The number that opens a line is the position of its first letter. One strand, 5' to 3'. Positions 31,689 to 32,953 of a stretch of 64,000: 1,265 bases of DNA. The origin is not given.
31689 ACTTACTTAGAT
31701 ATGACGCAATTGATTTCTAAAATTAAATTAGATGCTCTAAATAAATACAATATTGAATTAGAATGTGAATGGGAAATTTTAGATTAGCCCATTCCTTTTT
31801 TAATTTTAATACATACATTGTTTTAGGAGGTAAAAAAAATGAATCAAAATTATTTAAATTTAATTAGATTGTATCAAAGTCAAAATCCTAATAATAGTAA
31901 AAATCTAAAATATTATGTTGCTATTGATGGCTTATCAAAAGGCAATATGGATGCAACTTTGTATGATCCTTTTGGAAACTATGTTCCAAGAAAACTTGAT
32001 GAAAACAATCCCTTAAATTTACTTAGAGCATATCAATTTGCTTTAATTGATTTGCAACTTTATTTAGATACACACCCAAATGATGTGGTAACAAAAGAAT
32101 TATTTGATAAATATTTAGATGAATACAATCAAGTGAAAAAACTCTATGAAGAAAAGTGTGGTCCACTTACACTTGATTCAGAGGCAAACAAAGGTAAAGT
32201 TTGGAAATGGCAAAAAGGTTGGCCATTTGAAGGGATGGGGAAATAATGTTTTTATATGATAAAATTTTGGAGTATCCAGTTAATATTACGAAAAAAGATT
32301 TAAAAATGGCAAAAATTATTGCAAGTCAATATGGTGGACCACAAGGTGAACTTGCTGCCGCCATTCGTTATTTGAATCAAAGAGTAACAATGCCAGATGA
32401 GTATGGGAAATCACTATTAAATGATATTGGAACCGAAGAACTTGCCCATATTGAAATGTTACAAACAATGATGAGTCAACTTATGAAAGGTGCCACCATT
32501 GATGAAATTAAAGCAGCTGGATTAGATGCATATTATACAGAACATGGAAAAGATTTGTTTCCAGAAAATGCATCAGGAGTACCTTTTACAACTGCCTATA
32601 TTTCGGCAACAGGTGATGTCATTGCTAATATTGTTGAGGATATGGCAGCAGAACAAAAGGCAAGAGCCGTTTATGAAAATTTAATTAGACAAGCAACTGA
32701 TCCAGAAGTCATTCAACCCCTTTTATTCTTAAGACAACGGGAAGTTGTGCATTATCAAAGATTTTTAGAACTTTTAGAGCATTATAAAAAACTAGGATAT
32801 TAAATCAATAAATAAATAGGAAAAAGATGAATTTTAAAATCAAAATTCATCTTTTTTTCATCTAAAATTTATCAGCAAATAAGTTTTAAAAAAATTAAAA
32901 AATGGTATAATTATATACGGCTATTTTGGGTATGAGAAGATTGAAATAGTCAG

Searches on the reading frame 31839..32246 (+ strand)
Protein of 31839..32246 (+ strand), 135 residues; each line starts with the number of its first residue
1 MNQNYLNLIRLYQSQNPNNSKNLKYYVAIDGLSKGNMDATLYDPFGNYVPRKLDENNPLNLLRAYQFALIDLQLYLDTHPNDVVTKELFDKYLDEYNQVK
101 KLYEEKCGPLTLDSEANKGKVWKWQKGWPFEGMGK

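Call 90: search_protein_families(library=pfam, proteins=[window:31839-32246:+], max_evalue=0.001)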
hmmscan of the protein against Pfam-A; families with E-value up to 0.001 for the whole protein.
window:31839-32246:+ (135 aa): 1 family
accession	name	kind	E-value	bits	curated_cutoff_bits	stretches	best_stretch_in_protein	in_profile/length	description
PF12652.12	CotJB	-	2.8e-20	72.7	29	1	59-131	4-76/76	CotJB protein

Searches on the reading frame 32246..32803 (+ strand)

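Call 90: search_protein_families(library=pfam, proteins=[window:32246-32803:+], max_evalue=0.001)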
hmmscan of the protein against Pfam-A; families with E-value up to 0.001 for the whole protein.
window:32246-32803:+ (185 aa): 2 families
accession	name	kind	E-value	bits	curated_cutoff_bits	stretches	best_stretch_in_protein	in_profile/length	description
PF05067.18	Mn_catalase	-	1.8e-48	165.4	27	1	1-179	1-193/284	Manganese containing catalase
PF02915.23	Rubrerythrin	-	3.7e-05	24.6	22.8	0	34-177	9-137/137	Rubrerythrin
